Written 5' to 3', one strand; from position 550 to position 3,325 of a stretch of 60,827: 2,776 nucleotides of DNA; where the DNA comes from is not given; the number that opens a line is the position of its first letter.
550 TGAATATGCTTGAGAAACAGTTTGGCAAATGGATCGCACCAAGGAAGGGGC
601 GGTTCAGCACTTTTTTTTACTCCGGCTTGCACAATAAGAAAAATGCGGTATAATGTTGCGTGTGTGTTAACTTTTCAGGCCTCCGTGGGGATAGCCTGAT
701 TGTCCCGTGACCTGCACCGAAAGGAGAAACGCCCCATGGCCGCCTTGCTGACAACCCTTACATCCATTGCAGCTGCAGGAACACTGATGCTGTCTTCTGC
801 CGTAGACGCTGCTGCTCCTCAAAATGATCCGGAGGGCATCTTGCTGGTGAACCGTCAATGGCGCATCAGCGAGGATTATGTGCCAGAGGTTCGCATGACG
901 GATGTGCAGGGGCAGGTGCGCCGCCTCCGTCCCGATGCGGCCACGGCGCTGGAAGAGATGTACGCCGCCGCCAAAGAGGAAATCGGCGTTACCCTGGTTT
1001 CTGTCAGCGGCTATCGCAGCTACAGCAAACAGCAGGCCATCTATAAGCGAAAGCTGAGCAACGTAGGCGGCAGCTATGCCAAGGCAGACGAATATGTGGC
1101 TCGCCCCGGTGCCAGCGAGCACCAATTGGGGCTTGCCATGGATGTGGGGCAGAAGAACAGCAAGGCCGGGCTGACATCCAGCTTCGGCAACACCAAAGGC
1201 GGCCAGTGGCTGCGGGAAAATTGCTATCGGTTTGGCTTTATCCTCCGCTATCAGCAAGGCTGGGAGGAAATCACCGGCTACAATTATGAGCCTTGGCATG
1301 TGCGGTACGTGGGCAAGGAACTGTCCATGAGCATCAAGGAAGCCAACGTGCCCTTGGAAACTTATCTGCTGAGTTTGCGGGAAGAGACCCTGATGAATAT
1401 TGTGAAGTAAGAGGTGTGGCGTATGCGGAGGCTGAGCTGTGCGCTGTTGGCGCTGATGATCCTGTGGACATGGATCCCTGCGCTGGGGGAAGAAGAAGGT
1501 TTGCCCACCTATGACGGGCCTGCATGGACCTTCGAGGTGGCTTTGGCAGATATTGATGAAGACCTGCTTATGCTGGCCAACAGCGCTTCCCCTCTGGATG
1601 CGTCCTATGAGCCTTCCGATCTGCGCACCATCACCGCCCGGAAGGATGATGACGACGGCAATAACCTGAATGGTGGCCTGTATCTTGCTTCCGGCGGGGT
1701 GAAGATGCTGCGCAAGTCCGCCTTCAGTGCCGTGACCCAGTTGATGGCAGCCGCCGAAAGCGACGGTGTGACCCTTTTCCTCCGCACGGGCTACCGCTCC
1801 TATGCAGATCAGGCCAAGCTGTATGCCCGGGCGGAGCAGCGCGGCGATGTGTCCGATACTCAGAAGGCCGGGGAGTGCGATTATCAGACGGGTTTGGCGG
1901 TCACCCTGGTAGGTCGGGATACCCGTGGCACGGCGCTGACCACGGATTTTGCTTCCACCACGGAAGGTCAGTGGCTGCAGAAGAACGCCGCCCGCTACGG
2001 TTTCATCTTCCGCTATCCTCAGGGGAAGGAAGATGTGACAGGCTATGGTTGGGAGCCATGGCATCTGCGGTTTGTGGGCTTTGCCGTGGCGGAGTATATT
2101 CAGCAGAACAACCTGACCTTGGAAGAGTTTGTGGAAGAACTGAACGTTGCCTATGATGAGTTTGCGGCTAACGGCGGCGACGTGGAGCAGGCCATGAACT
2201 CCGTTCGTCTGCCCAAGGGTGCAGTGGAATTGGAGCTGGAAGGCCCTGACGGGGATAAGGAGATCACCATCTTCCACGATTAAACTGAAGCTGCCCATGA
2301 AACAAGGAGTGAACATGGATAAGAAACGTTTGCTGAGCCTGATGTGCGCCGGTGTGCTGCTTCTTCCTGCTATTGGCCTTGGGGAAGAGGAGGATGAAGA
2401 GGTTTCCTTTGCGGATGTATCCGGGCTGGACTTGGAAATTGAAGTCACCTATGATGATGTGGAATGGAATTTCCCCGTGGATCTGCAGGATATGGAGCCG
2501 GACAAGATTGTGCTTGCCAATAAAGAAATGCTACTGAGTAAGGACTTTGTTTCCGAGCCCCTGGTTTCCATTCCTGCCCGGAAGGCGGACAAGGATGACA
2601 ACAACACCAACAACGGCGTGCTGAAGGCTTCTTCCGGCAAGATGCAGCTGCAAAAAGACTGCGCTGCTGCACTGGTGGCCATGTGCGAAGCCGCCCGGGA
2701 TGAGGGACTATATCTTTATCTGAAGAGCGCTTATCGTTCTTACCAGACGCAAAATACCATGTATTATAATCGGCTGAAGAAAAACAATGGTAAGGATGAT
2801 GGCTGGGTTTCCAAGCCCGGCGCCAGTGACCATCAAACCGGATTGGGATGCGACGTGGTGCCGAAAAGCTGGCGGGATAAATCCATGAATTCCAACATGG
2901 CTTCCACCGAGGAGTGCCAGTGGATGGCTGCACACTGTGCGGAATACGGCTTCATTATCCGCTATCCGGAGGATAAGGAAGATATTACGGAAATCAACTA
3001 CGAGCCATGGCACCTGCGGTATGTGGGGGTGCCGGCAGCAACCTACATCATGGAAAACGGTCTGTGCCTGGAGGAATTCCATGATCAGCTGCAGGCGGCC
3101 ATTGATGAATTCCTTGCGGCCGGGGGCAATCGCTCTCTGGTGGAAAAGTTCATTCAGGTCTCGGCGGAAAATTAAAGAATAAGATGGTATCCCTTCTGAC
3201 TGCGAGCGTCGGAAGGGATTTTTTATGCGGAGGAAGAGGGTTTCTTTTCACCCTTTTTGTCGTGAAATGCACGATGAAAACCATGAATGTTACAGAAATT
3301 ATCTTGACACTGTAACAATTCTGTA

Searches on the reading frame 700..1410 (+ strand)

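Call 7: search_protein_families(library=pfam, proteins=[window:700-1410:+], max_evalue=0.001)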
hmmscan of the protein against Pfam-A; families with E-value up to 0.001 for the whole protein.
window:700-1410:+ (236 aa): 1 family
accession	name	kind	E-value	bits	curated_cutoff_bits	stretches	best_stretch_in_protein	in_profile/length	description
PF02557.22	VanY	-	5.2e-42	143.2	25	1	75-206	3-132/132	D-alanyl-D-alanine carboxypeptidase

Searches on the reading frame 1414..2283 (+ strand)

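Call 7: search_protein_families(library=pfam, proteins=[window:1414-2283:+], max_evalue=0.001)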
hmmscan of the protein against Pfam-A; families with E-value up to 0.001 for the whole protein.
window:1414-2283:+ (289 aa): 1 family
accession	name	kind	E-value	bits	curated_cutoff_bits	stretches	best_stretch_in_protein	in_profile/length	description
PF02557.22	VanY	-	4.7e-32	111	25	1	98-222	3-131/132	D-alanyl-D-alanine carboxypeptidase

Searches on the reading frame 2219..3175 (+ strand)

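Call 7: search_protein_families(library=pfam, proteins=[window:2219-3175:+], max_evalue=0.001)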
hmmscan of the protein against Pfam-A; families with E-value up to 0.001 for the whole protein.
window:2219-3175:+ (318 aa): 1 family
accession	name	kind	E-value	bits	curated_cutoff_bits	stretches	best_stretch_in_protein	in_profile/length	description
PF02557.22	VanY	-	7.3e-38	129.8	25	1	142-270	2-131/132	D-alanyl-D-alanine carboxypeptidase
